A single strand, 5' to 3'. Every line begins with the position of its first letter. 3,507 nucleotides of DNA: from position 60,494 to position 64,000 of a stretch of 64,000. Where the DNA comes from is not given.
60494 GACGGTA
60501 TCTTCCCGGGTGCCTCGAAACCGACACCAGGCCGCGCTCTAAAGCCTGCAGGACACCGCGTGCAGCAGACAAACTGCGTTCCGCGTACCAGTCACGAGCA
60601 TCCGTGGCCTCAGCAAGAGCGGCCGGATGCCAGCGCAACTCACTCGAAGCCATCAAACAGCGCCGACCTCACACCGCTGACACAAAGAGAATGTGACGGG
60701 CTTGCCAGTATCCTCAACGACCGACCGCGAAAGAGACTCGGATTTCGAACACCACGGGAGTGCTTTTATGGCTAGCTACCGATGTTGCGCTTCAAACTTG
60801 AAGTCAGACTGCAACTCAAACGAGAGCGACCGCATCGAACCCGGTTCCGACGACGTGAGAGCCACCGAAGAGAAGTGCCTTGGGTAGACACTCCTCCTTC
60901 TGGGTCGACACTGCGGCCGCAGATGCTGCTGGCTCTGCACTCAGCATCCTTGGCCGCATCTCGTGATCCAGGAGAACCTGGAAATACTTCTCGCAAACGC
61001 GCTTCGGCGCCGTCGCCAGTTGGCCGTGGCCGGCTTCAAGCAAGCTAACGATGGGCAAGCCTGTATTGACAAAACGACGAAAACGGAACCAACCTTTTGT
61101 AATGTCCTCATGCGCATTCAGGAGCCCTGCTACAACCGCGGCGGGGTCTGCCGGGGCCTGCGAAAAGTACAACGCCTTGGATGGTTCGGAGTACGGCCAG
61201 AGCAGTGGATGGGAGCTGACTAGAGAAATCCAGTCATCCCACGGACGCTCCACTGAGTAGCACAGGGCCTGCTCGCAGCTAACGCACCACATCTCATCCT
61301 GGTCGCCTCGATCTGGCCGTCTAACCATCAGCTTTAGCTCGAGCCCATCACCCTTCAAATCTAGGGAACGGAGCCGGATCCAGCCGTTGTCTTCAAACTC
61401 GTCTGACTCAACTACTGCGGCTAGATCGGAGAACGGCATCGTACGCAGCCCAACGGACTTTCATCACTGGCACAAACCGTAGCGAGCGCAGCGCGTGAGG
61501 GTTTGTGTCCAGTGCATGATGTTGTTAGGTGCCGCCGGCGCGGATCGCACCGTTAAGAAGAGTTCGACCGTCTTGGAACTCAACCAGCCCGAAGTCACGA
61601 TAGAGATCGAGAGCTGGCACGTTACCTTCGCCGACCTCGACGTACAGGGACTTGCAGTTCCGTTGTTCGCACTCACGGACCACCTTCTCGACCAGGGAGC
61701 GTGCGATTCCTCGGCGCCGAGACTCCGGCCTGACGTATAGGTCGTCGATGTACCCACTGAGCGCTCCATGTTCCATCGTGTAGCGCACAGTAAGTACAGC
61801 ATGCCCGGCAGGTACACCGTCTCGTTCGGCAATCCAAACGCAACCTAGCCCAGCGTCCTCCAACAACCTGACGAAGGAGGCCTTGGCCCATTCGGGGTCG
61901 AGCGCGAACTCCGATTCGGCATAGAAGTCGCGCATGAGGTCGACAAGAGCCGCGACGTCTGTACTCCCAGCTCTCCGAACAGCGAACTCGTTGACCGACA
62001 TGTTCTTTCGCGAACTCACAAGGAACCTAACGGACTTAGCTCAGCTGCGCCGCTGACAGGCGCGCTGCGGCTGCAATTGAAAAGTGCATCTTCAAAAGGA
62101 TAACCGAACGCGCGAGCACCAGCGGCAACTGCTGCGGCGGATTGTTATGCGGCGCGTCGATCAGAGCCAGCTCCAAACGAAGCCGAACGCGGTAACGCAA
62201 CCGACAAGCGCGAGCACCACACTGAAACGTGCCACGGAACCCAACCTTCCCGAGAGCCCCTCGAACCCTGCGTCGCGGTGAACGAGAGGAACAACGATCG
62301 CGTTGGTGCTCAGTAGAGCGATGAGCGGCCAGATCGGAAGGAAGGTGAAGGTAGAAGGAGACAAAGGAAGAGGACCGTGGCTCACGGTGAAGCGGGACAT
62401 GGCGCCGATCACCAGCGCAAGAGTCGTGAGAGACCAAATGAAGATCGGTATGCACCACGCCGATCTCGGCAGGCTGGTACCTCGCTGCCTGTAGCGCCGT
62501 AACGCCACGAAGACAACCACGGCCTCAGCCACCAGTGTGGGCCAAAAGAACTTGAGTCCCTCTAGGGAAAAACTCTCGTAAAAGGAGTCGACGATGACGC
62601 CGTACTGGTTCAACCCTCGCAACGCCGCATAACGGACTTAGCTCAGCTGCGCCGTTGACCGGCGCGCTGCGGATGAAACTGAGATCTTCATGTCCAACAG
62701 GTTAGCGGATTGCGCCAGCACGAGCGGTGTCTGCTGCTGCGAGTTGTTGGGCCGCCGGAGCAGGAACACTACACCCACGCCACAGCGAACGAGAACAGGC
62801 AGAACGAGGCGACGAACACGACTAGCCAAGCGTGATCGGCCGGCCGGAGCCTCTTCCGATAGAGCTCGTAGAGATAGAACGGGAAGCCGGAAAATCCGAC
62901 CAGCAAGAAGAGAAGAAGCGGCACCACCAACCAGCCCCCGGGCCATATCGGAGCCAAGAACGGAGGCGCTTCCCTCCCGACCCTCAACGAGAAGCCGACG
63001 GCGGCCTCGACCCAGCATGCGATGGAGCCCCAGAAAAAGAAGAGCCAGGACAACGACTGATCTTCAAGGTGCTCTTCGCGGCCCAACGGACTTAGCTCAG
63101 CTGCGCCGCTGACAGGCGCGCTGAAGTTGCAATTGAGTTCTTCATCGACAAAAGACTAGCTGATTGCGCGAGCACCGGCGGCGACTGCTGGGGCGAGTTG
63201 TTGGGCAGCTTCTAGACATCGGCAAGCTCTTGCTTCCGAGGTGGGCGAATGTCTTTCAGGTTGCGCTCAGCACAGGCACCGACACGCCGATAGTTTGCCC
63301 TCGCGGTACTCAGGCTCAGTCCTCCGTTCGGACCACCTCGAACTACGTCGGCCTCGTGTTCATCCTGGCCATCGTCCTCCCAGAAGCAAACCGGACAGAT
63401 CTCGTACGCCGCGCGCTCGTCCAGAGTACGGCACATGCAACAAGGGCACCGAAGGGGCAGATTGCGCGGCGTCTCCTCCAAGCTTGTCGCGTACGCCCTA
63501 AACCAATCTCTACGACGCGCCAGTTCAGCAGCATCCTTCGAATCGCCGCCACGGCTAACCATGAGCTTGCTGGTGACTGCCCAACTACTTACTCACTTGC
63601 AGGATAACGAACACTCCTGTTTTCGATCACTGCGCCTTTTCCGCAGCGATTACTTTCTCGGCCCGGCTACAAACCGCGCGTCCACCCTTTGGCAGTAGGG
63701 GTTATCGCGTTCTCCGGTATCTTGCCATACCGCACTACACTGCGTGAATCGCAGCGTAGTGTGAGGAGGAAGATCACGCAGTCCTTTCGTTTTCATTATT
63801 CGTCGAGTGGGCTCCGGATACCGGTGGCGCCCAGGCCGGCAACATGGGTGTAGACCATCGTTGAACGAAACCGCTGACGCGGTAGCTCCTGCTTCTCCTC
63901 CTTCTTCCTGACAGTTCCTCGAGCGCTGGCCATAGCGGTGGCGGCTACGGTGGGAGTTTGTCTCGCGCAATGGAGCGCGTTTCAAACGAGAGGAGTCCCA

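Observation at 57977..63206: Integron-type gene-cassette array (nine or more attC-like sites) in a high-GC chromosome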

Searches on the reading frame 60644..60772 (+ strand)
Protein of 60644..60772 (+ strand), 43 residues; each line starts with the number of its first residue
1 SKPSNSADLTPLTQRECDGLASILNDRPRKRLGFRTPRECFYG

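Call 53: search_protein_families(library=ncbifam, proteins=[window:60644-60772:+], max_evalue=10)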
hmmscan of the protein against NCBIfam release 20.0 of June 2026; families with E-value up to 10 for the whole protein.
seq(43 aa): 0 families

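Call 54: search_protein_families(library=pfam, proteins=[window:60644-60772:+], max_evalue=10)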
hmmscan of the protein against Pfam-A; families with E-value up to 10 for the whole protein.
seq(43 aa): 0 families

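Call 62: search_dna_similar(query=window:60659-60772:+, collection=plasmids, mode=protein, max_evalue=1, max_rows=10)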
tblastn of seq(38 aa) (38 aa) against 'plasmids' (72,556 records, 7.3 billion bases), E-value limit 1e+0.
Records with a match: 1905; places in all: 2605; records where one place covers at least 80% of the query: 1767.
Best place of each record, by identity: 60-80% 5; <60% 1900.
By first word of the organism name: Escherichia 686; Citrobacter 129; Klebsiella 97; Rhizobium 92; Sinorhizobium 92; Enterobacter 84; Lactiplantibacillus 57; Streptomyces 51; Agrobacterium 48; Salmonella 38; and 121 more.
By predicted mobility (MOB-suite, as given by PLSDB): conjugative 893; non-mobilizable 556; mobilizable 456.
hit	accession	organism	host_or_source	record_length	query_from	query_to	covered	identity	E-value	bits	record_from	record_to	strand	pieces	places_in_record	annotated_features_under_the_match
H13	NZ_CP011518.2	Pandoraea oxalativorans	-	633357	3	38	95%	55.6%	1e-5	45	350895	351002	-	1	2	IS30 family transposase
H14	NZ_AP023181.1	Paraburkholderia sp. PGU19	Physopelta gutta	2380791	2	36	92%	54.3%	3e-5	44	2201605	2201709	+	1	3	none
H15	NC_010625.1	Paraburkholderia phymatum STM815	-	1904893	2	36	92%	54.3%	7e-4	40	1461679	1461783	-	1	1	record has no annotation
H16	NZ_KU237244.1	Sphingomonas sp. SH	French soil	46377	3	36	89%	55.9%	4e-4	41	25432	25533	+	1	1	IS30 family transposase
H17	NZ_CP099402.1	Rhizobium sp. Pop5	Phaseolus vulgaris,Cell culture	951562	3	36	89%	55.9%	1e-3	40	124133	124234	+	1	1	IS30 family transposase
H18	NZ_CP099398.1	Rhizobium sp. Pop5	Phaseolus vulgaris,Cell culture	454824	3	36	89%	55.9%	1e-3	40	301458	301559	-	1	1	IS30 family transposase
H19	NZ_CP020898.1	Rhizobium phaseoli Brasil 5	Phaseolus vulgaris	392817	3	36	89%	55.9%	1e-3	40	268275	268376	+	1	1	IS30 family transposase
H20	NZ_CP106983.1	Rhodococcus aetherivorans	cell culture,soil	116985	3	36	89%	55.9%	1e-3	40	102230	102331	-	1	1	IS30 family transposase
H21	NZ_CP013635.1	Rhizobium sp. N324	Phaseolus vulgaris,Whole ...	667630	3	36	89%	55.9%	1e-3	40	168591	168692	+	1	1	IS30 family transposase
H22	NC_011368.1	Rhizobium leguminosarum bv. trifolii WSM2304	-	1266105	3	36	89%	55.9%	1e-3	40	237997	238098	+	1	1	record has no annotation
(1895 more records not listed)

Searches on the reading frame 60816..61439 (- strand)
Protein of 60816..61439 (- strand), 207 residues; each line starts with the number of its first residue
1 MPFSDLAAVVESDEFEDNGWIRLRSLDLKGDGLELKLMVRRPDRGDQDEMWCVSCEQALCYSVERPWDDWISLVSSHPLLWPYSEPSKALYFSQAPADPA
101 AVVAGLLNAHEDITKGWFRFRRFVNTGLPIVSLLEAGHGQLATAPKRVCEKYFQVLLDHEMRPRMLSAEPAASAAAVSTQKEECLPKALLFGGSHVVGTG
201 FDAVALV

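Call 8: search_protein_families(library=pfam, proteins=[window:60816-61439:-], max_evalue=0.01)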
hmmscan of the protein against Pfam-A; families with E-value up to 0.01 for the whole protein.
window:60816-61439:- (207 aa): 0 families

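Call 14: search_protein_families(library=ncbifam, proteins=[window:60816-61439:-], max_evalue=1)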
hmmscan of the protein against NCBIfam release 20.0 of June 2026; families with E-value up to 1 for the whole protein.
window:60816-61439:- (207 aa): 0 families

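Call 35: find_encoding_contigs(protein=window:60816-61436:-, flank=10000, max_places=4)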
Protein window:60816-61436:- (206 aa): no gene with exactly this product is on record in the collection.

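Call 54: search_protein_families(library=pfam, proteins=[window:60816-61439:-], max_evalue=10)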
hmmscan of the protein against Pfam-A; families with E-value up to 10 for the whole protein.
window:60816-61439:- (207 aa): 0 families

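Call 72: find_encoding_contigs(protein=window:60819-61439:-, flank=10000, max_places=6)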
Protein window:60819-61439:- (207 aa): 1 contig read that carries it; 1 place shown.
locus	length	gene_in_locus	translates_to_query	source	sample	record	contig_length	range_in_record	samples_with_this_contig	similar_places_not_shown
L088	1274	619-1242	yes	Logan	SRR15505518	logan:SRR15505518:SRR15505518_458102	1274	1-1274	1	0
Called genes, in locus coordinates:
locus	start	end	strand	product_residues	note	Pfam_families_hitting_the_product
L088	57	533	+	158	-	PF00583:Acetyltransf_1, PF13673:Acetyltransf_10, PF13508:Acetyltransf_7, PF08445:FR47 (weak)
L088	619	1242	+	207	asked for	-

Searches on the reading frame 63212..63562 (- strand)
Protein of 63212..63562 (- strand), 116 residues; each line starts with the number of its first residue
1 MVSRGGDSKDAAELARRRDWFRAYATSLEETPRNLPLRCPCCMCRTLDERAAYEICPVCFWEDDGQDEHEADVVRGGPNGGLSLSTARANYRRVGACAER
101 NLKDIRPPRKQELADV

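Call 7: find_encoding_contigs(protein=window:63215-63562:-, flank=10000, max_places=6)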
Protein seq(116 aa) (116 aa): no gene with exactly this product is on record in the collection.

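Call 14: search_protein_families(library=ncbifam, proteins=[window:63212-63562:-], max_evalue=1)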
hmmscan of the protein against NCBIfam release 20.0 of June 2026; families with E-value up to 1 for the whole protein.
window:63212-63562:- (116 aa): 0 families

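Call 15: search_protein_families(library=pfam, proteins=[window:63212-63562:-], max_evalue=1)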
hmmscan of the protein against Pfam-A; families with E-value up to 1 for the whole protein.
window:63212-63562:- (116 aa): 1 family
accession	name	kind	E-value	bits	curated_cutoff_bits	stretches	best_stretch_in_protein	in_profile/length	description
PF14206.11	Cys_rich_CPCC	-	8.2e-27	93.3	24.5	1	38-112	2-75/75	Cysteine-rich CPCC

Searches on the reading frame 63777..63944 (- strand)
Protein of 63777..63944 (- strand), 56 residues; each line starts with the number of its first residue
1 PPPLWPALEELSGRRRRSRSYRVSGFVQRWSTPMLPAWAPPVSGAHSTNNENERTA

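Call 34: find_encoding_contigs(protein=window:63799-63933:-, flank=10000, max_places=4)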
Protein seq(45 aa) (45 aa): no gene with exactly this product is on record in the collection.

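Call 38: search_protein_families(library=ncbifam, proteins=[window:63777-63944:-], max_evalue=10)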
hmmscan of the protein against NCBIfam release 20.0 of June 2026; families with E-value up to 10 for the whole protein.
seq(56 aa): 0 families
